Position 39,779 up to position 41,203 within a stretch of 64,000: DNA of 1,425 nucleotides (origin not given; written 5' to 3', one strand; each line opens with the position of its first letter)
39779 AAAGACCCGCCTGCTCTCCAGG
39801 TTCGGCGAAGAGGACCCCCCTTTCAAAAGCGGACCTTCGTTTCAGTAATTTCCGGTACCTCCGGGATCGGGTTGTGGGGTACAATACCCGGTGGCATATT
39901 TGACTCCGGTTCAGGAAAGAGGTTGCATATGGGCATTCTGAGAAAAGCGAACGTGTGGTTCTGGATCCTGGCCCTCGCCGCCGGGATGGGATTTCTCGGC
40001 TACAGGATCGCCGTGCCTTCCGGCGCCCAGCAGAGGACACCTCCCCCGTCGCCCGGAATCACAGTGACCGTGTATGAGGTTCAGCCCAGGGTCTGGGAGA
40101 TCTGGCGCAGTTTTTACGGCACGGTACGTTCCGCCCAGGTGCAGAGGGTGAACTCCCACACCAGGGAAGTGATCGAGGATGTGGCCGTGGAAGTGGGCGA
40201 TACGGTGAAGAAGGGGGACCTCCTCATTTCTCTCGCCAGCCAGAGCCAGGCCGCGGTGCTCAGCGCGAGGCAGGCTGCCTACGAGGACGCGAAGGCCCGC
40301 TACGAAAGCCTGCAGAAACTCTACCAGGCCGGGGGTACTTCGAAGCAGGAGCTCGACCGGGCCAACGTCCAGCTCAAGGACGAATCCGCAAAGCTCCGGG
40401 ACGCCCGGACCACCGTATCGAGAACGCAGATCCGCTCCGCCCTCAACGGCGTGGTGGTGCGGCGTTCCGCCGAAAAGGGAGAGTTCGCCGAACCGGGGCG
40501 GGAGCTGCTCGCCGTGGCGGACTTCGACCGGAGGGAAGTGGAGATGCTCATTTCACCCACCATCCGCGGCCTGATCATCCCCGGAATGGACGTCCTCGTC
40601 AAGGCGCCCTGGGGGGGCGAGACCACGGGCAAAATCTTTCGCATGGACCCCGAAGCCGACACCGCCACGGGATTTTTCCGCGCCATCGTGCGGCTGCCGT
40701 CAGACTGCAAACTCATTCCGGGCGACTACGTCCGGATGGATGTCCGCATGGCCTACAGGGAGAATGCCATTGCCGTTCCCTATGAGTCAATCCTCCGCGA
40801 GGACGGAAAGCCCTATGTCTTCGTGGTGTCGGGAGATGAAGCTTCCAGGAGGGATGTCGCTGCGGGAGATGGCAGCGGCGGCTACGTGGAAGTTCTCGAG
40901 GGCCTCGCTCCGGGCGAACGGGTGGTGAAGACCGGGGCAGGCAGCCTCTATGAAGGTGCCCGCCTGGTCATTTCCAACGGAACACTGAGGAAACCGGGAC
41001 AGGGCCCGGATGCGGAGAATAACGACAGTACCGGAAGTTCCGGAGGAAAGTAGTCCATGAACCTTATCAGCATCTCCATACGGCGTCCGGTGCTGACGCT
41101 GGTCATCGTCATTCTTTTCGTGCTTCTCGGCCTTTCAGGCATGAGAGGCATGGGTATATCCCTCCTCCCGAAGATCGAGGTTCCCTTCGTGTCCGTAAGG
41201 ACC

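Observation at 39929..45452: Radical SAM/SPASM enzyme translationally coupled to an MFP-RND efflux pair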

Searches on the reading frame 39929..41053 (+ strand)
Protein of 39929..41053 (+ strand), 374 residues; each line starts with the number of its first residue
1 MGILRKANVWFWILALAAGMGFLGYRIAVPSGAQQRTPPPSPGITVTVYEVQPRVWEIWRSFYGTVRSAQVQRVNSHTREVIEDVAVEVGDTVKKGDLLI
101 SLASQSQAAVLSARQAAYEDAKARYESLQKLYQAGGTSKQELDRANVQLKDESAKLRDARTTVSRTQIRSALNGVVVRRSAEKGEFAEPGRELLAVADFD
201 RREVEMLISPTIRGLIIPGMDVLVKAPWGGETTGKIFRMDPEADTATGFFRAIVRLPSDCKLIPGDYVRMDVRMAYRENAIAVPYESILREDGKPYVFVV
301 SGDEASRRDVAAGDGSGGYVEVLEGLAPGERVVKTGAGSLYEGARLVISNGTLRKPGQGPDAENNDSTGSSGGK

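Call 7: search_protein_families(library=ncbifam, proteins=[window:39929-41053:+], max_evalue=0.001)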
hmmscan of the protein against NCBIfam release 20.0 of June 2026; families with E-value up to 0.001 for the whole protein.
window:39929-41053:+ (374 aa): 21 families
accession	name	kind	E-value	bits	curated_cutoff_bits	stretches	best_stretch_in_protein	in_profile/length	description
TIGR01730.1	RND_mfp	subfamily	1.4e-52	178.6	94.9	1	46-346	1-319/322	efflux RND transporter periplasmic adaptor subunit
TIGR00999.1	8a0102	subfamily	9.5e-37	126.6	319.3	1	90-337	1-267/271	CzcB/NccB family metal efflux transporter periplasmic adaptor subunit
NF045680.1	DiMtlExpIhpB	equivalog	3.8e-17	62.3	450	1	162-333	134-307/326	divalent metal ion exporter adaptor subunit IhpB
NF033138.2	RND-peri-MexC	equivalog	3.3e-16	59.4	625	2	258-348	279-371/375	MexC family multidrug efflux RND transporter periplasmic adaptor subunit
NF008589.1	PRK11556.1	equivalog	6.1e-15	55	391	1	232-348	269-387/392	MdtA/MuxA family multidrug efflux RND transporter periplasmic adaptor subunit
NF007132.1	PRK09578.1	equivalog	4.3e-13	48.8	512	1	239-346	264-373/396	MexX/AxyX family multidrug efflux RND transporter periplasmic adaptor subunit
NF000272.2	OqxA_adapt_sub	exception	4.3e-12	45.7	835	2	234-337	262-367/391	multidrug efflux RND transporter periplasmic adaptor subunit OqxA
TIGR01843.1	type_I_hlyD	subfamily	1.3e-10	40.9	208.65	2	111-225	218-332/422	HlyD family type I secretion periplasmic adaptor subunit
NF045904.1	RND-peri-MexE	equivalog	1.4e-10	40.6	714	2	37-185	29-191/390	multidrug efflux RND transporter periplasmic adaptor subunit MexE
TIGR00998.1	8a0101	subfamily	5e-10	38.8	390.8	1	117-227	154-266/334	EmrA/EmrK family multidrug efflux transporter periplasmic adaptor subunit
NF033834.1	RND_adapt_MexA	exception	5.6e-10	38.9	750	1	247-338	258-350/373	multidrug efflux RND transporter periplasmic adaptor subunit MexA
NF011604.1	PRK15030.1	equivalog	2.8e-09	36.4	765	1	244-353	268-380/397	multidrug efflux RND transporter periplasmic adaptor subunit AcrA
NF002939.0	PRK03598.1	equivalog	3.6e-09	36.2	393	1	134-225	173-264/332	secretion protein HlyD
NF007362.0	PRK09859.1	equivalog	1.7e-08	34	738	1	233-341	253-364/385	multidrug transporter subunit MdtE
TIGR03794.1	NHLM_micro_HlyD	equivalog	1.6e-07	30.6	156.2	1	67-162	54-150/421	NHLP bacteriocin system secretion protein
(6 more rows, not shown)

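Call 8: search_protein_families(library=pfam, proteins=[window:39929-41053:+], max_evalue=0.001)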
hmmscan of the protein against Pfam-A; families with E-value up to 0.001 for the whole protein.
window:39929-41053:+ (374 aa): 3 families
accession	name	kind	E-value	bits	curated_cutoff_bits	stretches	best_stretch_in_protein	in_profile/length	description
PF16576.10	HlyD_D23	-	3.3e-15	56.4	30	1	69-255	17-200/214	Barrel-sandwich domain of CusB or HlyD membrane-fusion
PF13437.12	HlyD_3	-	2.7e-14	54.2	22.2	1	168-265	2-106/106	HlyD family secretion protein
PF13533.13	Biotin_lipoyl_2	-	0.00013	22.1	29.8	1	81-102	10-31/32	Biotin-lipoyl like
